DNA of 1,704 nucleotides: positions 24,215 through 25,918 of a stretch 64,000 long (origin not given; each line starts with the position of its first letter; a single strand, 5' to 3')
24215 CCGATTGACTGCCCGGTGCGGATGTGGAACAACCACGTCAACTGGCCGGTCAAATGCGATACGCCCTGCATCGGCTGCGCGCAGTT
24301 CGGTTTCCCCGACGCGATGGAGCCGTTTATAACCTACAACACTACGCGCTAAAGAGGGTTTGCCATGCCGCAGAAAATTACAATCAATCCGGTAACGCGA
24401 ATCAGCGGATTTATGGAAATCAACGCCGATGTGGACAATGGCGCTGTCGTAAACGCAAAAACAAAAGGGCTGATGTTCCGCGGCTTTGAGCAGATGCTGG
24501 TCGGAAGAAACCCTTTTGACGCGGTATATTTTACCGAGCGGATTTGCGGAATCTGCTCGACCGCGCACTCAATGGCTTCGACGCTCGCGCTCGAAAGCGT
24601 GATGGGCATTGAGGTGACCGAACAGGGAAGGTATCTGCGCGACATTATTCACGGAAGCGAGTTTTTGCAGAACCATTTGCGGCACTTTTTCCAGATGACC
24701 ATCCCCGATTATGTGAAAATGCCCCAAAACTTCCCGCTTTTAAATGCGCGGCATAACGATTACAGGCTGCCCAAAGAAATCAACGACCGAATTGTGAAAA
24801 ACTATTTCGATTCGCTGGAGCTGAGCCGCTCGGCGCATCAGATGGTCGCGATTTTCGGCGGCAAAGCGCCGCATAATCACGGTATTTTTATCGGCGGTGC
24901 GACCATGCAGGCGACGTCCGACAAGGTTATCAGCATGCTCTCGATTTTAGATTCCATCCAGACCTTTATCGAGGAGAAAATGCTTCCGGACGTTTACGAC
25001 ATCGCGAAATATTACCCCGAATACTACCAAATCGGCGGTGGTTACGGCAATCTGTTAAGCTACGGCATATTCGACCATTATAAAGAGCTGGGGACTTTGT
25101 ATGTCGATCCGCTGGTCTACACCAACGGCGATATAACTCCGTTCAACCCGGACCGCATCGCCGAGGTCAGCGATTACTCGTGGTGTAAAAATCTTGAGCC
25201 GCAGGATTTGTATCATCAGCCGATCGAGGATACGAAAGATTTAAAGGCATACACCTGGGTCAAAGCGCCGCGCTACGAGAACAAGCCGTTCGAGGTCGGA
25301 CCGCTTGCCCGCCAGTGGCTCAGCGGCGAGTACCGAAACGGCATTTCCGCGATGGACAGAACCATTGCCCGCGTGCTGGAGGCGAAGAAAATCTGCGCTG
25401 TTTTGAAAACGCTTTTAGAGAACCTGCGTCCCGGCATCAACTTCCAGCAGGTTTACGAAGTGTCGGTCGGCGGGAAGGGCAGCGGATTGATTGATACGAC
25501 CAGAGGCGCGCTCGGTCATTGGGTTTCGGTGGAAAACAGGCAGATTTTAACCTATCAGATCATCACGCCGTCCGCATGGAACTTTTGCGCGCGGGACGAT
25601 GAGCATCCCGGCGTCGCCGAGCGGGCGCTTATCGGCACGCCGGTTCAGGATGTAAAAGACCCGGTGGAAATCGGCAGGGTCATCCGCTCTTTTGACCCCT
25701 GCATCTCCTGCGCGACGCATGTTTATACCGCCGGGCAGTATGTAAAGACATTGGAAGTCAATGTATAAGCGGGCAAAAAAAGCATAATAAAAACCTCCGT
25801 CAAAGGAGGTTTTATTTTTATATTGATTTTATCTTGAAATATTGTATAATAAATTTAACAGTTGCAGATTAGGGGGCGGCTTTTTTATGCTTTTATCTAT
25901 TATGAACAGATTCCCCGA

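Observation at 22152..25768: Compact, atypically organised [NiFe]-hydrogenase cluster with a cytochrome-b5-like protein in place of a membrane cytochrome b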

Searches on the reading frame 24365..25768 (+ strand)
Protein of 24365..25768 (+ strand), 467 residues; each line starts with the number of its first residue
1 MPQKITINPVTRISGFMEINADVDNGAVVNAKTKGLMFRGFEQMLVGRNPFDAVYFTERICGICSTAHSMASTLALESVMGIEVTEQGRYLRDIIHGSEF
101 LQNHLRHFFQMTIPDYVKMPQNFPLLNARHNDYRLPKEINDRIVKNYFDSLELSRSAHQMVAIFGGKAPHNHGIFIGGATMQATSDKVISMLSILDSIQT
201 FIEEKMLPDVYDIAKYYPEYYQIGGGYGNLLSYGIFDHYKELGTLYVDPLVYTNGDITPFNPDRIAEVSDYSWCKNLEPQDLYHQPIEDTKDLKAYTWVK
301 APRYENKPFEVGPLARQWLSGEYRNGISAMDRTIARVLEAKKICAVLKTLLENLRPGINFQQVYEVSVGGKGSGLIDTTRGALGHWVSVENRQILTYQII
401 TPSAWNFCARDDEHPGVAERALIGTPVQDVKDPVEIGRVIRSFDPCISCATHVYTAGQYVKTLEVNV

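Call 3: search_protein_families(library=pfam, proteins=[window:24365-25768:+], max_evalue=0.1)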
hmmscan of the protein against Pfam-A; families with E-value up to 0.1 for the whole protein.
window:24365-25768:+ (467 aa): 1 family
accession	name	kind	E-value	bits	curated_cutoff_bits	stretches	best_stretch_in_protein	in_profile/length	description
PF00374.24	NiFeSe_Hases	-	5.3e-101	339.5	25.8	3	129-318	135-343/508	Nickel-dependent hydrogenase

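Call 4: search_protein_families(library=ncbifam, proteins=[window:24365-25768:+], max_evalue=0.1)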
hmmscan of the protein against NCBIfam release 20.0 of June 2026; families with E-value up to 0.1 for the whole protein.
window:24365-25768:+ (467 aa): 14 families
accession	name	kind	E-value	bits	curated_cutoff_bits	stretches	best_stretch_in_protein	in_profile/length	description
NF033181.1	NiFeSe_hydrog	equivalog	1.9e-139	465.8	600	1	3-456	2-499/507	nickel-dependent hydrogenase large subunit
NF045518.1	H2_NiFeSe_large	exception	6.3e-130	434.2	780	2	4-320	3-322/485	NiFeSe hydrogenase large subunit HysA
NF007778.0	PRK10467.1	equivalog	1.9e-75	254.3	969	3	1-119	1-119/567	hydrogenase 2 large subunit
NF007550.0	PRK10170.1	equivalog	4.7e-60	203.6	1101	4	4-118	18-133/597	Ni/Fe-hydrogenase large subunit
TIGR03295.1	frhA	equivalog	2.4e-46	158.5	392.5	1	2-458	2-401/412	coenzyme F420 hydrogenase subunit alpha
NF040828.1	sulfhyd_ShyA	equivalog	1.5e-30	106.5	700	2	5-127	3-126/415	NAD(P)-dependent hydrogenase/sulfhydrogenase 2 subunit alpha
NF041785.2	VhuA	equivalog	1e-24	86.9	800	1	4-203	3-196/418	F420-non-reducing hydrogenase Vhu subunit A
NF040832.1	sulfhyd_HydA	equivalog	1.7e-21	76.8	880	2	5-167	5-166/426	NADPH-dependent hydrogenase/sulfhydrogenase 1 subunit alpha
NF004739.1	PRK06075.1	equivalog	1e-07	31.1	360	1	15-107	14-107/384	NADH-quinone oxidoreductase subunit D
TIGR01962.1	NuoD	equivalog_domain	1.9e-06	27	459.35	1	17-106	18-108/386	NADH dehydrogenase (quinone) subunit D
NF040602.1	F420_dehyd_FpoD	exception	3.8e-06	26.2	600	1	15-106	21-113/372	F420H2 dehydrogenase subunit FpoD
NF041786.2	VhuU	equivalog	1.1e-05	25.1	70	1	439-454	14-29/45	F420-non-reducing hydrogenase selenoprotein subunit VhuU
NF008974.0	PRK12322.1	equivalog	2.2e-05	23.6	522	1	16-105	21-111/366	NADH-quinone oxidoreductase subunit D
NF008728.0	PRK11742.1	equivalog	0.0098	14.3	840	1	20-139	233-352/598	NADH-quinone oxidoreductase subunit C/D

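Call 8: search_solved_structures(query=window:24365-25768:+, max_evalue=1e-20, show_alignments=1)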
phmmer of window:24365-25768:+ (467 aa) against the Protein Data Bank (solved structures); distinct sequences matched with E-value up to 1e-20: 65 (the best 60 are shown).
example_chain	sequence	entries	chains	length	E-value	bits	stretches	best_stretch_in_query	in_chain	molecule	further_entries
5jsu_B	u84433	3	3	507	3.4e-99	336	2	5-321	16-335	Periplasmic [NiFeSe] hydrogenase, large subunit, selenocysteine-containing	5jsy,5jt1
5jsh_B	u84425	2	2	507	1.1e-97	331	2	5-321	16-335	Periplasmic [NiFeSe] hydrogenase, large subunit, selenocysteine-containing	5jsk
6z8m_B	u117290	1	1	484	8.5e-97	328.1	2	5-321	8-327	Periplasmic [NiFeSe] hydrogenase, large subunit, selenocysteine-containing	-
6ruc_B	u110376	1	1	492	9.2e-97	328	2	5-321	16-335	Periplasmic [NiFeSe] hydrogenase, large subunit, selenocysteine-containing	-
6rtp_B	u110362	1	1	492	1.3e-96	327.5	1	5-321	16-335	Periplasmic [NiFeSe] hydrogenase, large subunit, selenocysteine-containing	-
6z8o_B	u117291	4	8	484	2.2e-96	326.7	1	5-321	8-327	Periplasmic [NiFeSe] hydrogenase, large subunit, selenocysteine-containing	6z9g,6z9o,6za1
6ru9_B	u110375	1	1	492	2.4e-96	326.6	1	5-321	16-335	Periplasmic [NiFeSe] hydrogenase, large subunit, selenocysteine-containing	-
3ze6_B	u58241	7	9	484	3.1e-96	326.3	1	5-321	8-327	PERIPLASMIC [NIFESE] HYDROGENASE, LARGE SUBUNIT, SELENOCYS SELENOCYSTEINE-CONTAINING | PERIPLASMIC [NIFESE] HYDROGENASE, LARGE SUBUNIT, SELENOCYSTEINE-CONTAININ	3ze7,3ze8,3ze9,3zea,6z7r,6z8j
2wpn_B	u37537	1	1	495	3.4e-96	326.1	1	5-321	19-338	PERIPLASMIC [NIFESE] HYDROGENASE, LARGE SUBUNIT, SELENOCYSTEINE-CONTAINING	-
4kl8_L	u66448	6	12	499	6.6e-96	325.2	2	4-321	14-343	Nickel-dependent hydrogenase large subunit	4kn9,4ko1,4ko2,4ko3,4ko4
1cc1_L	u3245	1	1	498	2.3e-95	323.4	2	4-322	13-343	HYDROGENASE (LARGE SUBUNIT)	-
1h2a_L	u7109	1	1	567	1.5e-73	251.5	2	129-454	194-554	HYDROGENASE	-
1e3d_B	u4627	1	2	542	2.6e-73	250.7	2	5-120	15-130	[NiFe] hydrogenase large subunit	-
1h2r_L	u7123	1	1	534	1.5e-72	248.2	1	5-119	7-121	PROTEIN (PERIPLASMIC [NIFE] HYDROGENASE LARGE SUBUNIT)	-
4u9h_L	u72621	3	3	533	2e-72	247.8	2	129-452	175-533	Periplasmic [NiFe] hydrogenase large subunit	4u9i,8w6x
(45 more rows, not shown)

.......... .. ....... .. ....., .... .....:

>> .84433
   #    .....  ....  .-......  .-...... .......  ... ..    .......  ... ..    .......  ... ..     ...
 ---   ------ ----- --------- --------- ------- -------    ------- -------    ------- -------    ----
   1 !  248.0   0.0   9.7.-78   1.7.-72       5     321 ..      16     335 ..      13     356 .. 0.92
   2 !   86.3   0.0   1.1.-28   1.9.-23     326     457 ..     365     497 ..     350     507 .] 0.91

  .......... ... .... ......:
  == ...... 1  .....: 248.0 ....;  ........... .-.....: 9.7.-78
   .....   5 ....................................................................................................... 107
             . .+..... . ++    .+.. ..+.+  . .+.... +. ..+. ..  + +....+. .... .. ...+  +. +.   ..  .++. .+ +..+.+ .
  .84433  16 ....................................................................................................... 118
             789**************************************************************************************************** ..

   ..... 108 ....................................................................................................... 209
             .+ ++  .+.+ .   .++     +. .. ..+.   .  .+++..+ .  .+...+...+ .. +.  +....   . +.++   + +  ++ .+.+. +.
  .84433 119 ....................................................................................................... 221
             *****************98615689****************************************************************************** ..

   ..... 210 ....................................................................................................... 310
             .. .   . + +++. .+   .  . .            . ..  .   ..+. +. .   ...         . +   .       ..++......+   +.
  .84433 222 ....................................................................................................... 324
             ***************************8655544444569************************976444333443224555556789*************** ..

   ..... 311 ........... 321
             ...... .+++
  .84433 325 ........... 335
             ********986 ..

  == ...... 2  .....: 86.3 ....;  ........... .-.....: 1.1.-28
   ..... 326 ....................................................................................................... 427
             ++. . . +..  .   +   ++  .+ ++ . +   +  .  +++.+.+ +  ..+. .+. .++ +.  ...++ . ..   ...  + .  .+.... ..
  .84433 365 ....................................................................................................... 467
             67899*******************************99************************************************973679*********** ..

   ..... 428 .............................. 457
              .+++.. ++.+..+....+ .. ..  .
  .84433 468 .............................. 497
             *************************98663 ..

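Call 10: find_homologous_proteins(query=window:24365-25768:+, max_evalue=1e-30)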
Query window:24365-25768:+ (467 aa): 7096 proteins with E <= 1e-30 among 8000 candidates; the best 120 are listed.
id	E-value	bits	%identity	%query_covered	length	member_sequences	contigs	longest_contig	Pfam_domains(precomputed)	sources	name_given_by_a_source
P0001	0.0e+0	1087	100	100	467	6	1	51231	PF00374.25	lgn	-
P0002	3.9e-276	934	83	100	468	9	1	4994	PF00374.25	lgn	-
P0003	3.0e-273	925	82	100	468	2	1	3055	PF00374.25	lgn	-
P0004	8.9e-219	745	67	100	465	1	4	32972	PF00374.25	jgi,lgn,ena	-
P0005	1.0e-218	745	68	100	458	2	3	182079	PF00374.25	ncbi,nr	ncbi:MAG: nickel-dependent hydrogenase large subunit [Eubacteriales bacterium]|nr:nickel-dependent h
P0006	6.0e-218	742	68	100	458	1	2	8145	PF00374.25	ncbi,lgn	-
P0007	4.5e-217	740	67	100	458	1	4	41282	PF00374.25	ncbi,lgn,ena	-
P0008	7.4e-217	739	66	100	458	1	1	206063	PF00374.25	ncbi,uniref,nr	ncbi:nickel-dependent hydrogenase large subunit [Clostridium aminobutyricum]|uniref:Nickel-dependent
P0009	1.1e-216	738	69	99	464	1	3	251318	PF00374.25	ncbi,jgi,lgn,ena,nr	ncbi:MAG: Ni/Fe hydrogenase [Clostridiales bacterium GWF2_36_10]|nr:MAG: Ni/Fe hydrogenase [Clostrid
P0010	9.2e-216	735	67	100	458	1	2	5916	PF00374.25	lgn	-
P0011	1.7e-215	734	68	100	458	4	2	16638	PF00374.25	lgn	-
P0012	6.5e-215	732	66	100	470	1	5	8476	PF00374.25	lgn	-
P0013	7.4e-215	732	66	100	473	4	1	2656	PF00374.25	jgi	-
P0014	1.4e-214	731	66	100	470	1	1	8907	PF00374.25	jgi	jgi:hydrogenase large subunit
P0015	2.0e-214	731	66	100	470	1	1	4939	PF00374.25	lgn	-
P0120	1.4e-205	702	63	100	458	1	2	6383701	PF00374.25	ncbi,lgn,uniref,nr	ncbi:nickel-dependent hydrogenase large subunit [Lacrimispora indolis]|uniref:nickel-dependent hydro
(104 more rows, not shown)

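Call 11: find_encoding_contigs(protein=P0008, flank=6000, max_places=2)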
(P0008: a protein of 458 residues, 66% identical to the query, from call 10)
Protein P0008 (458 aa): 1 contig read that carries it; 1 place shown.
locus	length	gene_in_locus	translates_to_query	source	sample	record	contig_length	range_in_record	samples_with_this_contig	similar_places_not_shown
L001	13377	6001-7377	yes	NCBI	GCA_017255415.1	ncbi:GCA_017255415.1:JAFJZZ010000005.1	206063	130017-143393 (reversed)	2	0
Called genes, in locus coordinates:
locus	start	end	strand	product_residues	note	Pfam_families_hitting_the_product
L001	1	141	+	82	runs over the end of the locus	-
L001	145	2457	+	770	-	PF00708:Acylphosphatase, PF07503:zf-HYPF, PF01300:Sua5_yciO_yrdC, PF17788:HypF_C, PF22521:HypF_C_2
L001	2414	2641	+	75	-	PF01455:HupF_HypC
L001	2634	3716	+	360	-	PF01924:HypD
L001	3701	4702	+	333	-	PF00586:AIRS, PF02769:AIRS_C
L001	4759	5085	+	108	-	PF00173:Cyt-b5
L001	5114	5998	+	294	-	PF01058:Oxidored_q6, PF14720:NiFe_hyd_SSU_C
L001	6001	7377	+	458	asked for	PF00374:NiFeSe_Hases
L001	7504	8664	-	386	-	PF05816:TelA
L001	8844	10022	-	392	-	PF10112:Halogen_Hydrol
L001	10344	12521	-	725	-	PF02378:PTS_EIIC, PF00563:EAL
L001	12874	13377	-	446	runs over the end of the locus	PF05631:MFS_5 (weak), PF07690:MFS_1, PF00083:Sugar_tr, PF07690:MFS_1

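Call 12: find_encoding_contigs(protein=P0005, flank=6000, max_places=2)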
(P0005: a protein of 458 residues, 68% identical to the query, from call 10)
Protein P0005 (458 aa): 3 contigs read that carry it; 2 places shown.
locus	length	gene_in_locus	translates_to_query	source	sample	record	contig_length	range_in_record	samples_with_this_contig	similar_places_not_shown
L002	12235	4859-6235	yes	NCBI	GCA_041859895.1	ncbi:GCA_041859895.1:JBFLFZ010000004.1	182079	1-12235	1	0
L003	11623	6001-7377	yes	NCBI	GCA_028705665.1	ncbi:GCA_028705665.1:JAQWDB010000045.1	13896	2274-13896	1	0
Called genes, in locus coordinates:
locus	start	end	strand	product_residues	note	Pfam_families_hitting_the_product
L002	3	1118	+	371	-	?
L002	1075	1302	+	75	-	PF01455:HupF_HypC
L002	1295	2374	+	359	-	PF01924:HypD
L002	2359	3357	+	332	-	PF00586:AIRS, PF02769:AIRS_C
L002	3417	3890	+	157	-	PF00173:Cyt-b5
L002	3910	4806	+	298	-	PF01058:Oxidored_q6, PF14720:NiFe_hyd_SSU_C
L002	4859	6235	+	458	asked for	PF00374:NiFeSe_Hases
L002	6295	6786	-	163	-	PF07883:Cupin_2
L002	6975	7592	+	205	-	PF00239:Resolvase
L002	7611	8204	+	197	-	PF07508:Recombinase, PF13408:Zn_ribbon_recom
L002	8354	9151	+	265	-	-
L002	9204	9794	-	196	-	-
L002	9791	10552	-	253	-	-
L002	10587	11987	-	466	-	-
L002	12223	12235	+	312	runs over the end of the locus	PF12833:HTH_18, PF00165:HTH_AraC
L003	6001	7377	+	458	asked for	PF00374:NiFeSe_Hases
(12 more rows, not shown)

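Call 13: find_encoding_contigs(protein=P0120, flank=6000, max_places=2)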
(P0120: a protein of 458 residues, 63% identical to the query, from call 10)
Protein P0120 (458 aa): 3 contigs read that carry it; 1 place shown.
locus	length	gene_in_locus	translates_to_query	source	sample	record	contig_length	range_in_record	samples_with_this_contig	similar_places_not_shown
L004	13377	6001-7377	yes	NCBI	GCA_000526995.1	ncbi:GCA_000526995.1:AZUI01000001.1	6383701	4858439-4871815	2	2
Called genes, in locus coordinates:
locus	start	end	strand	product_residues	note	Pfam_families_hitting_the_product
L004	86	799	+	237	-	PF07826:IMP_cyclohyd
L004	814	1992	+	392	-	PF01808:AICARFT_IMPCHas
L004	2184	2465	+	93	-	PF04542:Sigma70_r2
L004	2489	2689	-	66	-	-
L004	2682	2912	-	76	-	-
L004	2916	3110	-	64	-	-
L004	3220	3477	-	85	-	-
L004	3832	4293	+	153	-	PF01750:HycI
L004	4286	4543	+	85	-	-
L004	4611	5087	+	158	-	PF00173:Cyt-b5 (weak)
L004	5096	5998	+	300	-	PF01058:Oxidored_q6, PF14720:NiFe_hyd_SSU_C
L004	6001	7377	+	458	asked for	PF00374:NiFeSe_Hases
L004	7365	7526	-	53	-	-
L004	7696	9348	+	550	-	PF00239:Resolvase, PF07508:Recombinase, PF13408:Zn_ribbon_recom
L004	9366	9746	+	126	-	PF04545:Sigma70_r4, PF01381:HTH_3 (weak)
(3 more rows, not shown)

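Call 24: find_related_loci(query=A1, collection=genome_contigs, flank=8000)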
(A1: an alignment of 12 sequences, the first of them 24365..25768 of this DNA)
Query A1 (467 aa) in genome_contigs; peptide patterns used: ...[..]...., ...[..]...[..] (x = any residue, [..] = any of these).
599 stretches matched a pattern (row limit reached: there are more); 497 encode a relative of the query (tblastn E <= 1e-3); the best 80 are kept; 80 distinct loci.
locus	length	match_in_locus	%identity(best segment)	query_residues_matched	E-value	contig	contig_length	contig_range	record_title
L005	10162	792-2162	68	1-465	0e+0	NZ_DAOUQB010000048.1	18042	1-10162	MAG: Anaerotignum sp. isolate CSMAG_115 CSMAG_115_k141_4142184_length_18042_cov_27.9864, whole genome shotgun sequence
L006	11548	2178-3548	68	1-465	0e+0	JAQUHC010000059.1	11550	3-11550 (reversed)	MAG: Oscillospiraceae bacterium isolate STCSWMC_28 NODE_16398_length_11550_cov_3.408999_ST_CSWMC, whole genome shotgun s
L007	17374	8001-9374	69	1-460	0e+0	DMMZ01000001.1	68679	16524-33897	MAG TPA_asm: Clostridiales bacterium isolate UBA12491 contig_25177, whole genome shotgun sequence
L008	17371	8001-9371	66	1-465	0e+0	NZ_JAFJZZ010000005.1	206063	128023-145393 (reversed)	Clostridium aminobutyricum strain DSM 2634 5, whole genome shotgun sequence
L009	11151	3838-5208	67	1-465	0e+0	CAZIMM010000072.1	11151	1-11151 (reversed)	MAG TPA_asm: uncultured Eubacteriales bacterium isolate SRP294416_co3_928 genome assembly, contig: NODE_11709_length_111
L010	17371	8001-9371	66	1-465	0e+0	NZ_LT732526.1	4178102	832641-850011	Clostridium sp. Marseille-P2415 strain Marseille-P2415T, whole genome shotgun sequence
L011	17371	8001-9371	65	1-465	0e+0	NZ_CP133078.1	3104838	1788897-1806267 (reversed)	Anaerotignum sp. MB30-C6 chromosome, complete genome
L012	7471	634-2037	65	1-465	0e+0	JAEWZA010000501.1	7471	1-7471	MAG: Bacillota bacterium isolate OH_SFB_193 k127_976760, whole genome shotgun sequence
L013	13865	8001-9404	66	1-465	0e+0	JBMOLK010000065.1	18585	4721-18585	MAG: Bacillota bacterium isolate Betzabe_MAG022 MAG022_65, whole genome shotgun sequence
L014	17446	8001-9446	64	1-465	0e+0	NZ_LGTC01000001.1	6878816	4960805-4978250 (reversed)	Pseudobacteroides cellulosolvens ATCC 35603 = DSM 2933 ctg1, whole genome shotgun sequence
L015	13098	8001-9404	65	1-465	0e+0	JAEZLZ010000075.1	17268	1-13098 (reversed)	MAG: Bacillota bacterium isolate OH_CDB_90 k127_1992221, whole genome shotgun sequence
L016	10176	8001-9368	66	1-465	0e+0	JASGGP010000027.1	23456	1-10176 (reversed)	MAG: Lacrimispora sp. isolate 5H035 JMF-2111-06-0005.hyb.bin.35_26, whole genome shotgun sequence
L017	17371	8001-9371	67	1-465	0e+0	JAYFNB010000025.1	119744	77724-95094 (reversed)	MAG: Lachnospiraceae bacterium isolate 3C_1 c_3C_000000011464, whole genome shotgun sequence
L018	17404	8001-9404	65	1-465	0e+0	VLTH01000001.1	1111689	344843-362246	UNVERIFIED_CONTAM: Acetivibrio alkalicellulosi strain DSM 17461 CloalDRAFT_CAG.1, whole genome shotgun sequence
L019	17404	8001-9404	65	1-465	0e+0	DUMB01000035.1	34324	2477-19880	MAG TPA_asm: Clostridiaceae bacterium isolate AS04akNAM_34 18921_AS04, whole genome shotgun sequence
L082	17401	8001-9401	62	1-465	0e+0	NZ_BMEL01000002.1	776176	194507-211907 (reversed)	Halobacillus andaensis strain CGMCC 1.12153 sequence02, whole genome shotgun sequence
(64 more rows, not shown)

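Call 32: search_dna_similar(query=window:24365-25768:+, collection=plasmids, mode=protein, max_rows=15)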
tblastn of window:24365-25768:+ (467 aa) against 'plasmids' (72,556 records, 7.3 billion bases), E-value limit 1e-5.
Records with a match: 158; places in all: 222; records where one place covers at least 80% of the query: 130.
Best place of each record, by identity: <60% 158.
By first word of the organism name: Rhizobium 25; Azospirillum 19; Escherichia 15; Bradyrhizobium 10; Sinorhizobium 7; Alteromonas 7; Mesorhizobium 6; Streptomyces 6; Rhodococcus 6; Paraburkholderia 5; and 36 more.
By predicted mobility (MOB-suite, as given by PLSDB): non-mobilizable 85; conjugative 46; mobilizable 27.
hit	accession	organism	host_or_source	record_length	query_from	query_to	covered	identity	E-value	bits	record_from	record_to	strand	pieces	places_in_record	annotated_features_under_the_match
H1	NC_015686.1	Clostridium acetobutylicum DSM 1731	-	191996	1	453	97%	47.4%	8e-146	467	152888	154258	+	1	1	nickel-dependent hydrogenase large subunit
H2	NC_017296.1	Clostridium acetobutylicum EA 2018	-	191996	1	453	97%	47.4%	8e-146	467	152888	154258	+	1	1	nickel-dependent hydrogenase large subunit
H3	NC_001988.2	Clostridium acetobutylicum ATCC 824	-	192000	1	453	97%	47.4%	8e-146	467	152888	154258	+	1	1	nickel-dependent hydrogenase large subunit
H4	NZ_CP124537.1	Fuscovulum ytuae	pure culture,sediment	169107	4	452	96%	31.9%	1e-65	236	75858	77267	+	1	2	nickel-dependent hydrogenase large subunit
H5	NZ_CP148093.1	Rhizobium sp. T1470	Medicago sativa,cell culture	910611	4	452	96%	31.7%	1e-61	224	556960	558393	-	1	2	nickel-dependent hydrogenase large subunit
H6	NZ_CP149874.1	Rhizobium sp. T1473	-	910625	4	452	96%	31.7%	1e-61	224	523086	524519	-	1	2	nickel-dependent hydrogenase large subunit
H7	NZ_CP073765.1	Methylovirgula sp. HY1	soil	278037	1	467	100%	30.4%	2e-70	249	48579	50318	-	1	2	nickel-dependent hydrogenase large subunit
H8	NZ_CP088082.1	Ideonella dechloratans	Cell culture,Activated sludge, ...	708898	10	456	96%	31.7%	3e-64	232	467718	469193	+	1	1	nickel-dependent hydrogenase large subunit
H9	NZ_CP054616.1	Azospirillum oryzae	cell culture,soil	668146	3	467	100%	30.2%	4e-70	249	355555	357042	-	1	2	nickel-dependent hydrogenase large subunit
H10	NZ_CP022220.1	Bradyrhizobium guangxiense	peanut,cell culture,roots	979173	4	452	96%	31.2%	9e-65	233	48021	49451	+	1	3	nickel-dependent hydrogenase large subunit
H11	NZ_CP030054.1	Bradyrhizobium guangzhouense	Arachis hypogaea,Microbe,nodule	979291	4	452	96%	31.2%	9e-65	233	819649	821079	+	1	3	nickel-dependent hydrogenase large subunit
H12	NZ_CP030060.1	Bradyrhizobium sp. CCBAU 53351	Arachis hypogaea,Microbe,nodule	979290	4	452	96%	31.2%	9e-65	233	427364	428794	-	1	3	nickel-dependent hydrogenase large subunit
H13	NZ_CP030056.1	Bradyrhizobium sp. CCBAU 53340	Arachis hypogaea,Microbe,nodule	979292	4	452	96%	31.2%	9e-65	233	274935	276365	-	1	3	nickel-dependent hydrogenase large subunit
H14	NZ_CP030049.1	Bradyrhizobium sp. CCBAU 53338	Arachis hypogaea,Microbe,nodule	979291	4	452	96%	31.2%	9e-65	233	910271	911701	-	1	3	nickel-dependent hydrogenase large subunit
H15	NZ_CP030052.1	Bradyrhizobium guangdongense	peanut,cell culture,roots of peanut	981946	4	452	96%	31.2%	9e-65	233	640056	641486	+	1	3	nickel-dependent hydrogenase large subunit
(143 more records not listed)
